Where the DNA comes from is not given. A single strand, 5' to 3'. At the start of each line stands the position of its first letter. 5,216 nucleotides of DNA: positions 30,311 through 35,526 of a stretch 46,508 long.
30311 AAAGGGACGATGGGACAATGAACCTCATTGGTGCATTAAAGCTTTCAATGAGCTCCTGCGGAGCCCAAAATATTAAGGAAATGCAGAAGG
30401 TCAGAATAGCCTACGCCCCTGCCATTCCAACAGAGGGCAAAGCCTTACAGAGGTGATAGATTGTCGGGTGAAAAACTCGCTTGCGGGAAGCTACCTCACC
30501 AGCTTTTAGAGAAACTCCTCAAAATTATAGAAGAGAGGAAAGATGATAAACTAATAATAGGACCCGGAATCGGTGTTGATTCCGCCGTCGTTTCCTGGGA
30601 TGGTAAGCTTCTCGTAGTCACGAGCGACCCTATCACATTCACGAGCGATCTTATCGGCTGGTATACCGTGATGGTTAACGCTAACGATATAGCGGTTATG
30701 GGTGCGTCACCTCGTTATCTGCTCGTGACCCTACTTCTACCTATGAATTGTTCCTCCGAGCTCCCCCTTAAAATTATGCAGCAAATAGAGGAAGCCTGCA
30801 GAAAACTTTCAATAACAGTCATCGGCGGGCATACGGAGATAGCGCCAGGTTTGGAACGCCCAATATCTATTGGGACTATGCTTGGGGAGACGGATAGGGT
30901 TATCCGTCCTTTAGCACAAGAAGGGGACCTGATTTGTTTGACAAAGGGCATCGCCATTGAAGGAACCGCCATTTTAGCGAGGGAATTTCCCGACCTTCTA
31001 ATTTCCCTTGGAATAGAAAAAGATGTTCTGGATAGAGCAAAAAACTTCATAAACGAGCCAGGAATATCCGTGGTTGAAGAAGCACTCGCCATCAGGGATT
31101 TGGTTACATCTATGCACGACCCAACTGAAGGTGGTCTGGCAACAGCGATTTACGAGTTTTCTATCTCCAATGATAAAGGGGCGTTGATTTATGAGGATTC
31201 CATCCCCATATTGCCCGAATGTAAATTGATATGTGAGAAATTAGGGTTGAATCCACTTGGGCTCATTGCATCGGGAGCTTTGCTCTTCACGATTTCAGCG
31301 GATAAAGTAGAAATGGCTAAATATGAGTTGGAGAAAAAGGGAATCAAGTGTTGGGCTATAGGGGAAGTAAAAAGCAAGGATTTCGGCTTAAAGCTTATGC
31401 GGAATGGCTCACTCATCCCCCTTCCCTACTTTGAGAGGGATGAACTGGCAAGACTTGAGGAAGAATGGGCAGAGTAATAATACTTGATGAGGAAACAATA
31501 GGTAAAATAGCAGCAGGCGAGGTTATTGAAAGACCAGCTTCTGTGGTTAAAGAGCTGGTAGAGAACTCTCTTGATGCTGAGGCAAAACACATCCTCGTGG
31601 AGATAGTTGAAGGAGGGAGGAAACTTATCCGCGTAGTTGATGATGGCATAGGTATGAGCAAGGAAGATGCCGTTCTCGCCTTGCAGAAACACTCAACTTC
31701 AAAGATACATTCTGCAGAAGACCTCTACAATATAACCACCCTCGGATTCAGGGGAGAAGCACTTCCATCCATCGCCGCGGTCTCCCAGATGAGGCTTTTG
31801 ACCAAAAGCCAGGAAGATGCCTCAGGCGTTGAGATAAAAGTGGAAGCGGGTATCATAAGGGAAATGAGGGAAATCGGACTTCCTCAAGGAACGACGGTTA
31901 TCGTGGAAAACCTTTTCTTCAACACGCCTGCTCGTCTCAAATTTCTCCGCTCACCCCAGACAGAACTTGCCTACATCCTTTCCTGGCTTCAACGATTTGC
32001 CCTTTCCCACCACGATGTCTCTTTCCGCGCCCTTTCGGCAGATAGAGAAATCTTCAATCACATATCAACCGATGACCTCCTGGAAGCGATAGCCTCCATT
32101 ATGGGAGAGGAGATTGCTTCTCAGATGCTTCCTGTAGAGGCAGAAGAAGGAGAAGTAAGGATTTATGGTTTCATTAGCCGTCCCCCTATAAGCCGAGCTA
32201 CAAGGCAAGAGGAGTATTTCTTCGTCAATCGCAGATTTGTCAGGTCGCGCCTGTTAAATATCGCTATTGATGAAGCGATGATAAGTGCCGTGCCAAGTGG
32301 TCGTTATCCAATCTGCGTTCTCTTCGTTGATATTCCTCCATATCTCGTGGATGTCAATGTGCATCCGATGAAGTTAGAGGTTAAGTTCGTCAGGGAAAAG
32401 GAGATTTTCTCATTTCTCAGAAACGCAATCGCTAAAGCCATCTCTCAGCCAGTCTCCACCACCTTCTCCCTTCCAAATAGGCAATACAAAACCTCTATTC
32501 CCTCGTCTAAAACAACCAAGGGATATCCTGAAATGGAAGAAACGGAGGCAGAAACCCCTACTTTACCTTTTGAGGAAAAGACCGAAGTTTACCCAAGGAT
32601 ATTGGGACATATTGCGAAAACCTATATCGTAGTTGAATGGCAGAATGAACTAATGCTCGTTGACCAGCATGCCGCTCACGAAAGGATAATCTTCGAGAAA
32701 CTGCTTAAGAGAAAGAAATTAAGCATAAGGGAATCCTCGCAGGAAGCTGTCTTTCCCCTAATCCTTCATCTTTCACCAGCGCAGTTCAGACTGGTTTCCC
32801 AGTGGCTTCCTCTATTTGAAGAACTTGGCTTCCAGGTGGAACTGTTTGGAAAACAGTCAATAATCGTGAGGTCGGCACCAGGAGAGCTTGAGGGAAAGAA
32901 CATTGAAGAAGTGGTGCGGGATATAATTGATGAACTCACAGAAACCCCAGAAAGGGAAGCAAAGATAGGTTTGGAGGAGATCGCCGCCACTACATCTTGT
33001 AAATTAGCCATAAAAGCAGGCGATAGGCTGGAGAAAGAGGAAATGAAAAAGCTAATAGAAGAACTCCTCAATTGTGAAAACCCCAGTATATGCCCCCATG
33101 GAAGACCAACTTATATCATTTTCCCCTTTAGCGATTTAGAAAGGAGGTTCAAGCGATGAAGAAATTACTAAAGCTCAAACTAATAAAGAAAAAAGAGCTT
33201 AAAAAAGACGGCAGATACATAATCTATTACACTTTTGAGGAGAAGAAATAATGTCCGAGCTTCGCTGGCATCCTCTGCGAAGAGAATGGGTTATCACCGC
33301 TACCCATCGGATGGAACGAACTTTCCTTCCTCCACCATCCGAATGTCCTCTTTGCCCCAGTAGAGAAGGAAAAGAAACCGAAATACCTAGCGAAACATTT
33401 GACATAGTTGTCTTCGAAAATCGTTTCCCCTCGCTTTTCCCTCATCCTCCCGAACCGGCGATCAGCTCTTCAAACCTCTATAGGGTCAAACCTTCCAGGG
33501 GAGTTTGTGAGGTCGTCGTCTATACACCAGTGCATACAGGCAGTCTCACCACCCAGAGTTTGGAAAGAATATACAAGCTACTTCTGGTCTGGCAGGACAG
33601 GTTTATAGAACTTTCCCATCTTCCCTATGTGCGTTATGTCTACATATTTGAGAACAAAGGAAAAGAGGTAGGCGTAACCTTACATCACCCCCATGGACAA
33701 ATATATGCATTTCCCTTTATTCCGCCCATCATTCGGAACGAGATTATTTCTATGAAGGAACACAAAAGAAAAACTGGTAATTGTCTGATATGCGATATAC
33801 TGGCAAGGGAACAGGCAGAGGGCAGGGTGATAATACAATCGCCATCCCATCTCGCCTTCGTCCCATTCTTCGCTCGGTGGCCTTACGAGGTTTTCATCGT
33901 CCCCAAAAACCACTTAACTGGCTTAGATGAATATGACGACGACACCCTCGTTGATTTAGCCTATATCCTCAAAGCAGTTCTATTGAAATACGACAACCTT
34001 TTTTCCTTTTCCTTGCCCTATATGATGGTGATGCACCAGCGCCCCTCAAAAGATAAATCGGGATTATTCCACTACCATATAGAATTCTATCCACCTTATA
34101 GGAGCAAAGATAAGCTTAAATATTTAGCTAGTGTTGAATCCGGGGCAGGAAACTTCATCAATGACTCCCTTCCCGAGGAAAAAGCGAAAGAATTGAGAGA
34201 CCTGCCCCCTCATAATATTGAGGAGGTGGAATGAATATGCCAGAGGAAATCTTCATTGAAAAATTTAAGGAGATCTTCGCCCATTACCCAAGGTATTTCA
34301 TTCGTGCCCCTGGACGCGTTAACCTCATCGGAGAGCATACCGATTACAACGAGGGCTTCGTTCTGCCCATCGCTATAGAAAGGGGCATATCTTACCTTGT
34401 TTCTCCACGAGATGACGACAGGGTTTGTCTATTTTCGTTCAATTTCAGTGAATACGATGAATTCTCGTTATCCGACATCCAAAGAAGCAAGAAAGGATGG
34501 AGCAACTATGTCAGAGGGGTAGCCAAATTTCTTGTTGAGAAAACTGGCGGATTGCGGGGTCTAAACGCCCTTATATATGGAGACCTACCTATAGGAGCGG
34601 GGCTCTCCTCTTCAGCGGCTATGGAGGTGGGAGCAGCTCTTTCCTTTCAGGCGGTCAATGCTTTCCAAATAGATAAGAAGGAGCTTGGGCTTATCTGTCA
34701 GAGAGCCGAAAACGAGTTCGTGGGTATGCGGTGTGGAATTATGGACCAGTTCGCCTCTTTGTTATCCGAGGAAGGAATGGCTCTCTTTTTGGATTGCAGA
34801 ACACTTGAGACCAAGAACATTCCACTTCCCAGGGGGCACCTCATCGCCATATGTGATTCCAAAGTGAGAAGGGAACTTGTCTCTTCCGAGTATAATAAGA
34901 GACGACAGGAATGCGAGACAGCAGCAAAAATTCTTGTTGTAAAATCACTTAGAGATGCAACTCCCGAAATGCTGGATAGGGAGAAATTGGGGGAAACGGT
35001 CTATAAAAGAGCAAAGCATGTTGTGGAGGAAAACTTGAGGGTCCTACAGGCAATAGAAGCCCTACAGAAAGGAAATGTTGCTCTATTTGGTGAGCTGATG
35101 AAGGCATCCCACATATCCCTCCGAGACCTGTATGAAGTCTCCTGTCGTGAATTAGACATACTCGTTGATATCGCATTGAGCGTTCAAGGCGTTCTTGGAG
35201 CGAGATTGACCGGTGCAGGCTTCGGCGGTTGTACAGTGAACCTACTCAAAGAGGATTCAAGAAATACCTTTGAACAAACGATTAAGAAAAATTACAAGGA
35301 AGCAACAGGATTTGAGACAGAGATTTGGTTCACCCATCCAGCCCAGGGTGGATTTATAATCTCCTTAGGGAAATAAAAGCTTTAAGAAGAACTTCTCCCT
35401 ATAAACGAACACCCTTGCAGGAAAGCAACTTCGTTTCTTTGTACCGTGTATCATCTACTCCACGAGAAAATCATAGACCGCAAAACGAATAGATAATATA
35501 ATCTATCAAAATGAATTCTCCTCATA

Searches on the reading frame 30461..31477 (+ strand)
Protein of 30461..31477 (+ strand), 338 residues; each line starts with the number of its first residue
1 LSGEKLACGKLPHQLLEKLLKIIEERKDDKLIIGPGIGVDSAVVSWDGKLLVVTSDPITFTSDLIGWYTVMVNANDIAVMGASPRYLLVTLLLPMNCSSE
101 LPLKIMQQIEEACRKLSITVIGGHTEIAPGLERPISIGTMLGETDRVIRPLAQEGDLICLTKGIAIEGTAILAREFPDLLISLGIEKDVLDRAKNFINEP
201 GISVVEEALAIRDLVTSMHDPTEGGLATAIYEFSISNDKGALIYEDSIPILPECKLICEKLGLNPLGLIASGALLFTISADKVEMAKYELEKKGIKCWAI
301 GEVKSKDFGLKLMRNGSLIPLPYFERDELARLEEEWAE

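Call 8: search_protein_families(library=pfam, proteins=[window:30461-31477:+], max_evalue=0.0001)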
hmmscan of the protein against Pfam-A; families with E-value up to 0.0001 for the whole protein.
window:30461-31477:+ (338 aa): 2 families
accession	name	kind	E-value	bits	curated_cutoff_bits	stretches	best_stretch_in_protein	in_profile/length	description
PF02769.27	AIRS_C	-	7.4e-18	65.6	23.1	1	153-306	1-148/156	AIR synthase related protein, C-terminal domain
PF00586.29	AIRS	-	8.4e-18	65.3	24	1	39-143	2-111/112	AIR synthase related protein, N-terminal domain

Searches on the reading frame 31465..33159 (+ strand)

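Call 8: search_protein_families(library=pfam, proteins=[window:31465-33159:+], max_evalue=0.0001)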
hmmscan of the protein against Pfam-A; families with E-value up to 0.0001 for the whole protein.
window:31465-33159:+ (564 aa): 4 families
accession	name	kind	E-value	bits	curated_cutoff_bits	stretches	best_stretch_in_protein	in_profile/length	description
PF01119.25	DNA_mis_repair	-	2.6e-37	127.5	26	1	209-326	1-118/119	DNA mismatch repair protein, C-terminal domain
PF08676.16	MutL_C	-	7.5e-36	123.4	25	1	380-522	1-142/142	MutL C terminal dimerisation domain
PF13589.12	HATPase_c_3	-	5.1e-12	46.4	25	1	25-127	4-106/137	Histidine kinase-, DNA gyrase B-, and HSP90-like ATPase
PF02518.31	HATPase_c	-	2e-07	31.8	26.4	1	22-78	4-63/111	Histidine kinase-, DNA gyrase B-, and HSP90-like ATPase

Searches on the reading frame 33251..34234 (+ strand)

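Call 8: search_protein_families(library=pfam, proteins=[window:33251-34234:+], max_evalue=0.0001)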
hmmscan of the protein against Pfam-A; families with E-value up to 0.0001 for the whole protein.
window:33251-34234:+ (327 aa): 3 families
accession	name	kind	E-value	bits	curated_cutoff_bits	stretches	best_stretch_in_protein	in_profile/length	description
PF01087.27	GalP_UDP_transf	-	1e-27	98.2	22.1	1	3-158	13-184/184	Galactose-1-phosphate uridyl transferase, N-terminal domain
PF02744.22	GalP_UDP_tr_C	-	1.2e-21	77.6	29.2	1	168-319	5-157/165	Galactose-1-phosphate uridyl transferase, C-terminal domain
PF16285.10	DUF4931_N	-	7.8e-05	23.2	24.1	0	88-153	55-120/124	Domain of unknown function (DUF4931) N-terminal domain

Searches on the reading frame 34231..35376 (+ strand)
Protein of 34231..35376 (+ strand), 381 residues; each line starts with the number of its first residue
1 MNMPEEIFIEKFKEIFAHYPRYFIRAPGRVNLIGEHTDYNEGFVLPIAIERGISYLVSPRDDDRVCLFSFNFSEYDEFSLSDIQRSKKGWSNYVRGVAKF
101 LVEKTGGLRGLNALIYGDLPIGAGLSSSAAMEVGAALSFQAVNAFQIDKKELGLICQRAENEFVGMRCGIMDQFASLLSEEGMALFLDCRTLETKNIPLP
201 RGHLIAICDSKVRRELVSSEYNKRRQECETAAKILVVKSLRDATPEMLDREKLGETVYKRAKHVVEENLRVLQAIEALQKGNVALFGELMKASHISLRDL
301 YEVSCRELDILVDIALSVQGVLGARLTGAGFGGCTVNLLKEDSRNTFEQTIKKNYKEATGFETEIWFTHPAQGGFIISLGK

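Call 8: search_protein_families(library=pfam, proteins=[window:34231-35376:+], max_evalue=0.0001)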
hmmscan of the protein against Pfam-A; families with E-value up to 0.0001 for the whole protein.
window:34231-35376:+ (381 aa): 3 families
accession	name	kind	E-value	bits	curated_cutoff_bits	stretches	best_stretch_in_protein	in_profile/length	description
PF10509.15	GalKase_gal_bdg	-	6e-21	74.2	23.1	1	10-59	1-49/49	Galactokinase galactose-binding signature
PF00288.32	GHMP_kinases_N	-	1.4e-19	70.5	22.3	1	92-179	1-86/87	GHMP kinases N terminal domain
PF08544.19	GHMP_kinases_C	-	4.6e-12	46.6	21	1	274-356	1-84/85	GHMP kinases C terminal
